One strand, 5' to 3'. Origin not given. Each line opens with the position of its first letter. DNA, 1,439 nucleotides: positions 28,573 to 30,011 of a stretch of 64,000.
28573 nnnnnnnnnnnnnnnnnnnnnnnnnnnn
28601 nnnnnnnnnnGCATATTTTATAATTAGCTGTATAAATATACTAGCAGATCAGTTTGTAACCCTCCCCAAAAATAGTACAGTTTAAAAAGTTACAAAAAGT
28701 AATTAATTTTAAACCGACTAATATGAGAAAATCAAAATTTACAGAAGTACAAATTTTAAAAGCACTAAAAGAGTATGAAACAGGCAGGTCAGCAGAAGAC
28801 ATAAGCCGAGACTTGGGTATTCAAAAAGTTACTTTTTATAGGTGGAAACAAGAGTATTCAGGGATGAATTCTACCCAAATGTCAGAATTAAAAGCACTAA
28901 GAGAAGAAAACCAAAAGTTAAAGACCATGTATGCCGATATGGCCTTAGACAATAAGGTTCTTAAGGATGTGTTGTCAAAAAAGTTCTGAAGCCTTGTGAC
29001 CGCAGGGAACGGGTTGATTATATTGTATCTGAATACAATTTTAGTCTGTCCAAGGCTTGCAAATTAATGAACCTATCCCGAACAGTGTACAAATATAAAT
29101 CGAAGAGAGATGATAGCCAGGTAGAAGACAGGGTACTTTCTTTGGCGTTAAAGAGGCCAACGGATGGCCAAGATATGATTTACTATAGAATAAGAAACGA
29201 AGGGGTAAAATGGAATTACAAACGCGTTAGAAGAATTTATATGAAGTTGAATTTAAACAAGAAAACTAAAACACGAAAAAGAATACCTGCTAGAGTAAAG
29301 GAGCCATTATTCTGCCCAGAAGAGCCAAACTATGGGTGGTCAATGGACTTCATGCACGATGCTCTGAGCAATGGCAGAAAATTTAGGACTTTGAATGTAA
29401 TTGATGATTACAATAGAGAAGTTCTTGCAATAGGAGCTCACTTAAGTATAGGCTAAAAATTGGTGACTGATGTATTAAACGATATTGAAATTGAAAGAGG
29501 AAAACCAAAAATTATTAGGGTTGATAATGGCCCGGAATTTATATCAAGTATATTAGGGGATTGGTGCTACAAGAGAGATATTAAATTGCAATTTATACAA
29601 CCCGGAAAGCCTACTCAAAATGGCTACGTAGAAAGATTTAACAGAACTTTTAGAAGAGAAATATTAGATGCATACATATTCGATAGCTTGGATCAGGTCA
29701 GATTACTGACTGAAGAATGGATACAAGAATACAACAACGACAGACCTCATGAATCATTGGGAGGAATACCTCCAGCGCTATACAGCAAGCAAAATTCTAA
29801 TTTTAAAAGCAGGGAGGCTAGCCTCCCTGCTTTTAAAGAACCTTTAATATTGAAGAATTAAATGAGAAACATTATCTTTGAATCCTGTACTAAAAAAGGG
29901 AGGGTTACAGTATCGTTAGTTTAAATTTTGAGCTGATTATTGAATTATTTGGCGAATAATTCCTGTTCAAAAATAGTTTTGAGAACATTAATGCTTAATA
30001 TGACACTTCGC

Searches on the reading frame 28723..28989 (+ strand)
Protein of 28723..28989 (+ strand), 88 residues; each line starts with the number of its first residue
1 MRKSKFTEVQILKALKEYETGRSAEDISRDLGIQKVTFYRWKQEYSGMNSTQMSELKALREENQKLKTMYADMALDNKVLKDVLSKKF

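Call 7: search_protein_families(library=pfam, proteins=[window:28723-28989:+])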
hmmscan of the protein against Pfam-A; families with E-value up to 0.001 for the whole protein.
window:28723-28989:+ (88 aa): 3 families
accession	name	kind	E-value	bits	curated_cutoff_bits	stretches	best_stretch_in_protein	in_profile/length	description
PF01527.26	HTH_Tnp_1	-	1.2e-19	70.7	24.1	1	1-71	1-75/75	Transposase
PF13384.12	HTH_23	-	3.8e-06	27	24.6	1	10-45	6-41/50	Homeodomain-like domain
PF13022.12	HTH_Tnp_1_2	-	4.1e-05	24.1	27.9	1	10-46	17-51/122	Helix-turn-helix of insertion element transposase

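Call 36: search_protein_families(library=ncbifam, proteins=[window:28723-28989:+], max_evalue=0.01)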
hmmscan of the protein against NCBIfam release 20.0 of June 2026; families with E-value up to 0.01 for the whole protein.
window:28723-28989:+ (88 aa): 1 family
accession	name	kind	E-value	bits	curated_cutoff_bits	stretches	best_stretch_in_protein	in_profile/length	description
NF033516.0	transpos_IS3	equivalog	2e-12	47.1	160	1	10-83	2-81/369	IS3 family transposase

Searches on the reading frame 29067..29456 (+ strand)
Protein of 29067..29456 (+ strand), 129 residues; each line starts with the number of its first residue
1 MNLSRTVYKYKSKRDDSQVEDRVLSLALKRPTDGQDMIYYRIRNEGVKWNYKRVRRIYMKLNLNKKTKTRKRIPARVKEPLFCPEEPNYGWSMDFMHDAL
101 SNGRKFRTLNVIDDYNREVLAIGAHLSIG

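Call 7: search_protein_families(library=pfam, proteins=[window:29067-29456:+])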
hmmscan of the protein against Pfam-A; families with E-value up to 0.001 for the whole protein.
window:29067-29456:+ (129 aa): 2 families
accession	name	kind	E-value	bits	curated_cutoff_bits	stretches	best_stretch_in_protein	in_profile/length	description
PF00665.32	rve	-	4.4e-07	30.5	32.6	1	85-122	2-40/102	Integrase core domain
PF13276.12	HTH_21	-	4.2e-05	24.1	28.1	1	20-71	7-60/60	HTH-like domain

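Call 36: search_protein_families(library=ncbifam, proteins=[window:29067-29456:+], max_evalue=0.01)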
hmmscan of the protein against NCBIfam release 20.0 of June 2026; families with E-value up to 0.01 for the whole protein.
window:29067-29456:+ (129 aa): 2 families
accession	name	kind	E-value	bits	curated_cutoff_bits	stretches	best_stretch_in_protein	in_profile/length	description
NF033516.0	transpos_IS3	equivalog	4.7e-21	75.5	160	1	3-123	112-250/369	IS3 family transposase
NF033577.2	transpos_IS481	equivalog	7.5e-10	38.8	224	1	12-121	56-163/284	IS481 family transposase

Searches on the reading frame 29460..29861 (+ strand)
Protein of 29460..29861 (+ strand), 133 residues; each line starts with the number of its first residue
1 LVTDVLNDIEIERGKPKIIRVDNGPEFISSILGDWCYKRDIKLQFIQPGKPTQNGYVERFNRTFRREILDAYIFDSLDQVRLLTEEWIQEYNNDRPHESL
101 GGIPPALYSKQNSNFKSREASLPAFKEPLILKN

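Call 7: search_protein_families(library=pfam, proteins=[window:29460-29861:+])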
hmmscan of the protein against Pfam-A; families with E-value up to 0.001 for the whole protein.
window:29460-29861:+ (133 aa): 3 families
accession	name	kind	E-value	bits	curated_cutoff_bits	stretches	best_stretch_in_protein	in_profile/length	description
PF13683.12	rve_3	-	1.1e-29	102.4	26.5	1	40-105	2-67/67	Integrase core domain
PF13333.12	rve_2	-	1.2e-07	32.2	22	1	59-111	2-54/56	Integrase core domain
PF00665.32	rve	-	1.3e-06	29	32.6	1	2-51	51-102/102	Integrase core domain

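Call 36: search_protein_families(library=ncbifam, proteins=[window:29460-29861:+], max_evalue=0.01)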
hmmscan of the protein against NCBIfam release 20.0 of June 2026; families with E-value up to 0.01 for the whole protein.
window:29460-29861:+ (133 aa): 4 families
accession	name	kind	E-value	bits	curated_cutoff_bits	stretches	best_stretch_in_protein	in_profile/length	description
NF033516.0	transpos_IS3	equivalog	1.6e-31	109.9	160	1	1-108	259-368/369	IS3 family transposase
NF033577.2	transpos_IS481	equivalog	1.9e-26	93.2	224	1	3-106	175-281/284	IS481 family transposase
NF033546.1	transpos_IS21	equivalog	3.2e-09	36.7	160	1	41-108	214-282/294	IS21 family transposase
NF033563.0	transpos_IS30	equivalog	0.00034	20.4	80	1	17-96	191-265/267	IS30 family transposase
